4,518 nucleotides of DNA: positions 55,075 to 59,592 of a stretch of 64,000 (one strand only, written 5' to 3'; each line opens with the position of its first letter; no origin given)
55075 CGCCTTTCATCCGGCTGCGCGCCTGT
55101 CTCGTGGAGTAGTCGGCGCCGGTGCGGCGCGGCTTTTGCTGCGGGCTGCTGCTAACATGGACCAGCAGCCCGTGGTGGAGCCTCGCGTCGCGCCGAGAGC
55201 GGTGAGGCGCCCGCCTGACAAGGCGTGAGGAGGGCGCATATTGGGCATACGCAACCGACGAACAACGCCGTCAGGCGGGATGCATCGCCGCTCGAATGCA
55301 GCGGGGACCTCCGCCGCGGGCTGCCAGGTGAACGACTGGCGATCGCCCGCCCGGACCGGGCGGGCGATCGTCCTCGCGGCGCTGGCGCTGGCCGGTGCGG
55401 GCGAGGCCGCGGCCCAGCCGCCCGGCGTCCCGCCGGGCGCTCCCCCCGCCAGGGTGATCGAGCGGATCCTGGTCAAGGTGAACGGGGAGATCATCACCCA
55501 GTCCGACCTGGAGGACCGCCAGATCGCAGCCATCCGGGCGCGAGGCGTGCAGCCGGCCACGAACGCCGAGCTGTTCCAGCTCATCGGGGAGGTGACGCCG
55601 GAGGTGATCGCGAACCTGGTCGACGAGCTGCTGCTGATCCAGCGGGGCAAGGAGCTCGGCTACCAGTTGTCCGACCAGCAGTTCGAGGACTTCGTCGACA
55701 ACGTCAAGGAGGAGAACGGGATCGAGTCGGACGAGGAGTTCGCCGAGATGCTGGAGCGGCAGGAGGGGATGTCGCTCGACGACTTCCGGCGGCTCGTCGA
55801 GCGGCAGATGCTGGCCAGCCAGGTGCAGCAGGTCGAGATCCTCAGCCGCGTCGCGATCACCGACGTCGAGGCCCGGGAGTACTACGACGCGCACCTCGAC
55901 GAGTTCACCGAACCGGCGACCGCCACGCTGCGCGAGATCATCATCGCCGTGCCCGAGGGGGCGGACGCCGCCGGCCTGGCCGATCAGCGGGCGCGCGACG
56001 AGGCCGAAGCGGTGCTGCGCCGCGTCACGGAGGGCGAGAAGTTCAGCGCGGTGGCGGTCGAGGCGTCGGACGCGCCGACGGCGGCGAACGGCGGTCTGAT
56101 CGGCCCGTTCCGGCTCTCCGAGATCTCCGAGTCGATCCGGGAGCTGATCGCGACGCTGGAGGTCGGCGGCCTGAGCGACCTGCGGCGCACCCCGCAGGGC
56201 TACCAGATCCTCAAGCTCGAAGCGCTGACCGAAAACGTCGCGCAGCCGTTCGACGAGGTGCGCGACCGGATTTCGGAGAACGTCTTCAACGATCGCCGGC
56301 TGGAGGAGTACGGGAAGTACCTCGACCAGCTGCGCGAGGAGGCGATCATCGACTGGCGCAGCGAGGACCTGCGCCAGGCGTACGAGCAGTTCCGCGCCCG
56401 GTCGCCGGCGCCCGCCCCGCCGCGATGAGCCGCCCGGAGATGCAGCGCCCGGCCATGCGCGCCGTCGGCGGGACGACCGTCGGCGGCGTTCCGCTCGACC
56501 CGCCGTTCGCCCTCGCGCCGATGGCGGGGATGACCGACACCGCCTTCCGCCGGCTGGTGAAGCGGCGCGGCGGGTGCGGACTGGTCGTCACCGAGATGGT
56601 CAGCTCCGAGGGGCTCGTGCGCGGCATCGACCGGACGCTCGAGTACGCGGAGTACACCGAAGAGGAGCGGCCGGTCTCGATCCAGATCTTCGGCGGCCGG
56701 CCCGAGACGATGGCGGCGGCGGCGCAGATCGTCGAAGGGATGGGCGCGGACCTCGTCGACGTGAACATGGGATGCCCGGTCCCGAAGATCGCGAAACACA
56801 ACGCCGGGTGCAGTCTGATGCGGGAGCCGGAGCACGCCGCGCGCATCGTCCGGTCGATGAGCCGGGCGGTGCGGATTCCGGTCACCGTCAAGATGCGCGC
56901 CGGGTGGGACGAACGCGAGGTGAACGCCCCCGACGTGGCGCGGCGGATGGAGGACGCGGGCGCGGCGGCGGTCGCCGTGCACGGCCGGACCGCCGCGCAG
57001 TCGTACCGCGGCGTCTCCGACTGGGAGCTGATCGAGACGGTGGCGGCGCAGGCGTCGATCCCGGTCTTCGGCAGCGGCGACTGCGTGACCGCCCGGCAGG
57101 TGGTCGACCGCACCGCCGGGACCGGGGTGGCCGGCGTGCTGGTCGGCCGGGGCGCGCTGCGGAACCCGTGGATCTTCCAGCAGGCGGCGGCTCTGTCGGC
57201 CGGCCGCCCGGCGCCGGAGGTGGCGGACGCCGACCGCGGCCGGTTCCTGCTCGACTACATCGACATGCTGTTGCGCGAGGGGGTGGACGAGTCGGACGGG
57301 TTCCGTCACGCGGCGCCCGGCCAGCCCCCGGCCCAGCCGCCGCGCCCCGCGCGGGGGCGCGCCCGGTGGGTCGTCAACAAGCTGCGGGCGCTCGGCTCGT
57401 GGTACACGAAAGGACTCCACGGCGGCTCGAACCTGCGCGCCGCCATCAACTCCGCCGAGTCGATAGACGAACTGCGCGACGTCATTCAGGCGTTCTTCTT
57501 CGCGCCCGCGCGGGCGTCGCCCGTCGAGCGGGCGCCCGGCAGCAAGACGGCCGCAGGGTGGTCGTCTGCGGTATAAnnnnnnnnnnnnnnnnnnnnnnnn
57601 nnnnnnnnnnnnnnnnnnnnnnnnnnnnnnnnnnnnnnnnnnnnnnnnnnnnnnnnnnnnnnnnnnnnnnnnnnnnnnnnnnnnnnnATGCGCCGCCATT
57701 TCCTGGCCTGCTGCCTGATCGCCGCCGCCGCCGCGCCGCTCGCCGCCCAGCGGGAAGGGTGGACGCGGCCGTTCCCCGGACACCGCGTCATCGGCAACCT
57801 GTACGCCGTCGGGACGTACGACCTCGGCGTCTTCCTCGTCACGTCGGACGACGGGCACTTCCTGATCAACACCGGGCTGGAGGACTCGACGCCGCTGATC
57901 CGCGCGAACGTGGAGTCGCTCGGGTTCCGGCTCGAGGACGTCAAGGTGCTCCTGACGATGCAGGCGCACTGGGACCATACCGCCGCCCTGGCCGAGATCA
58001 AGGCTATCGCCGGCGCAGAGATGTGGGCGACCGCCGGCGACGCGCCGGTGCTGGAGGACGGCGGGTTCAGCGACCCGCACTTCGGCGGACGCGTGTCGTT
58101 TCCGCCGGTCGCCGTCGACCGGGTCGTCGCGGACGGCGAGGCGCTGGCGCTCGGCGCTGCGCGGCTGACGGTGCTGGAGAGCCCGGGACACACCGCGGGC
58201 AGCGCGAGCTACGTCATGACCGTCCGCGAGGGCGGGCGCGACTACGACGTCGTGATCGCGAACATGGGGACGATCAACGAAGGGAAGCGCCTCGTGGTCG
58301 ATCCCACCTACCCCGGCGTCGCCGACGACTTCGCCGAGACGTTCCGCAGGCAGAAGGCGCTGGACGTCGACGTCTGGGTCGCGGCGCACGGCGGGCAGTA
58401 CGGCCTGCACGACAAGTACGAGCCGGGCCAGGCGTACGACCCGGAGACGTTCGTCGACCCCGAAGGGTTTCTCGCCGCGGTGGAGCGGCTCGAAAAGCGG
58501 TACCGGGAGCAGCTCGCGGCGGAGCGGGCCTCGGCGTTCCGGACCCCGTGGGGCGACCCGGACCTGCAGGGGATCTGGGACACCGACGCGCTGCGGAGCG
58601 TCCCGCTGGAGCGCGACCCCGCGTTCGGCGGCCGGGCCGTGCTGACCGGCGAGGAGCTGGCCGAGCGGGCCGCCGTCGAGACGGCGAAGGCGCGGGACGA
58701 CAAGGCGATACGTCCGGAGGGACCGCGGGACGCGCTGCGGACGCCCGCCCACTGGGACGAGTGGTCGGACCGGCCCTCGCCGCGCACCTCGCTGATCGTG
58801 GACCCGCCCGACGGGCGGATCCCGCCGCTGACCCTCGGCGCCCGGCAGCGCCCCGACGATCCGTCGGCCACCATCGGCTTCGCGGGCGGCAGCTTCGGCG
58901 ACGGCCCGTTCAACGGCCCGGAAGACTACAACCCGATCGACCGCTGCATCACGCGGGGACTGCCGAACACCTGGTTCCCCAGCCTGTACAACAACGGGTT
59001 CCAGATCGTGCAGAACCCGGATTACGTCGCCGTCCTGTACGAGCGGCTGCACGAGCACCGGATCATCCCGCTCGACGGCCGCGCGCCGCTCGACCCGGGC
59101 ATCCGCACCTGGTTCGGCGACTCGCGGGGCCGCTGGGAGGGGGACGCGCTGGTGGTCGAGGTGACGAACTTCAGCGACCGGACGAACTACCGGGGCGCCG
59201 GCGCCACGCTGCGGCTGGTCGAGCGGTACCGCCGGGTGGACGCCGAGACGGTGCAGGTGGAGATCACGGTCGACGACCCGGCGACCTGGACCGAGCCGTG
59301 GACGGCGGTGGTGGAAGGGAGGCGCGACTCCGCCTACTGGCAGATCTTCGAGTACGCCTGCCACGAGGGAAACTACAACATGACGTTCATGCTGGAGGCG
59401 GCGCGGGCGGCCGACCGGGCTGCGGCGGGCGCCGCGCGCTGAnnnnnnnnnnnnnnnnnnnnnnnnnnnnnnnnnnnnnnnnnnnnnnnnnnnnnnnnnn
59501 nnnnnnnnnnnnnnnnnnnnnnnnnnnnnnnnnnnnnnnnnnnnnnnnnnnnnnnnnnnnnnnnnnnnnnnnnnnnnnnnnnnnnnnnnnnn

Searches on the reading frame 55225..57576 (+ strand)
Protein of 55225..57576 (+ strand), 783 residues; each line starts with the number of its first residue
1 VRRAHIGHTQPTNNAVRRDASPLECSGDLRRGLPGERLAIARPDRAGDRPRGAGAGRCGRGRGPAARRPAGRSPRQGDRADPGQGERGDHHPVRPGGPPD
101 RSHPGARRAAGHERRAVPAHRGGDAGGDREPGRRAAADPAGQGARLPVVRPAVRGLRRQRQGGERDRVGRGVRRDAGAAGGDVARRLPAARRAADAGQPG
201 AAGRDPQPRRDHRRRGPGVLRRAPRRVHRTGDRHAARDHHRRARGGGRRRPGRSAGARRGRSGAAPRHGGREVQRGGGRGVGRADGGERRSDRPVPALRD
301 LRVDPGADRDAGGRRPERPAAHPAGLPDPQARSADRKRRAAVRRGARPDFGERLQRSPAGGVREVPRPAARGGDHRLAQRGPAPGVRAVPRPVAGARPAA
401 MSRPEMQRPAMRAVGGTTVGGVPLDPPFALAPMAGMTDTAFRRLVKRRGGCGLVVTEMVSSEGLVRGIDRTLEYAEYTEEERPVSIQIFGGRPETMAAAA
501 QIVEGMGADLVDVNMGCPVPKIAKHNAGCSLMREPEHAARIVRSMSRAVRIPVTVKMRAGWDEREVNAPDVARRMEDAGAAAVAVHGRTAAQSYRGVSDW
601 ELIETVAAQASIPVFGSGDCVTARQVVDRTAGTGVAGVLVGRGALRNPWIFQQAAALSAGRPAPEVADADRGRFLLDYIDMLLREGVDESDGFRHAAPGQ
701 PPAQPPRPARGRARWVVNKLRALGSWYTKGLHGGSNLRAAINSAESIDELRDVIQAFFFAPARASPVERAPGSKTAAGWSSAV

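Call 10: search_protein_families(library=pfam, proteins=[window:55225-57576:+])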
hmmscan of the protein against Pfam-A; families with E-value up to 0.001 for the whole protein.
window:55225-57576:+ (783 aa): 1 family
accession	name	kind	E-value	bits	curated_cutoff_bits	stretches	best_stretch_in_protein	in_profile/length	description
PF01207.24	Dus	-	4.7e-76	256.3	20.4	1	430-685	2-258/311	Dihydrouridine synthase (Dus)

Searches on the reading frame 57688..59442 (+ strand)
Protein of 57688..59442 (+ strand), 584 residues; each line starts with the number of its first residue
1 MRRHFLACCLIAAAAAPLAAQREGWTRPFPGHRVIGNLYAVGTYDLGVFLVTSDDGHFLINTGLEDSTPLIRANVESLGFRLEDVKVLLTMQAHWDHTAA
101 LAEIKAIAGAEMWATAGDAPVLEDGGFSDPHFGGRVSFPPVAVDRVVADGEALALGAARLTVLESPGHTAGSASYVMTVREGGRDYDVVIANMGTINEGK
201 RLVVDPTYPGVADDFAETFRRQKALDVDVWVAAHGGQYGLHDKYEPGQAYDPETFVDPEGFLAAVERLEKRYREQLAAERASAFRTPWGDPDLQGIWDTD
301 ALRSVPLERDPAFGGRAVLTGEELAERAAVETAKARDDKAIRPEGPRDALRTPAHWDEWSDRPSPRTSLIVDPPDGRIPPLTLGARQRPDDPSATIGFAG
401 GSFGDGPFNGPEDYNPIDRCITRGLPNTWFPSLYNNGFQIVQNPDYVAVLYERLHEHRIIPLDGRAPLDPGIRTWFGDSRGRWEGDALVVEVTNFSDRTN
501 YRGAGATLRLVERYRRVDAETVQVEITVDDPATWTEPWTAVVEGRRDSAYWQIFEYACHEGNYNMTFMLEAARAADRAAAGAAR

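Call 82: search_protein_families(library=pfam, proteins=[window:57688-59442:+], max_evalue=0.00001)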
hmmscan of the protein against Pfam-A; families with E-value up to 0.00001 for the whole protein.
window:57688-59442:+ (584 aa): 1 family
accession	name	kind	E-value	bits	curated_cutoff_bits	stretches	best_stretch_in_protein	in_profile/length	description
PF00753.33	Lactamase_B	-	1.1e-08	35.7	22.7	1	48-174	8-136/196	Metallo-beta-lactamase superfamily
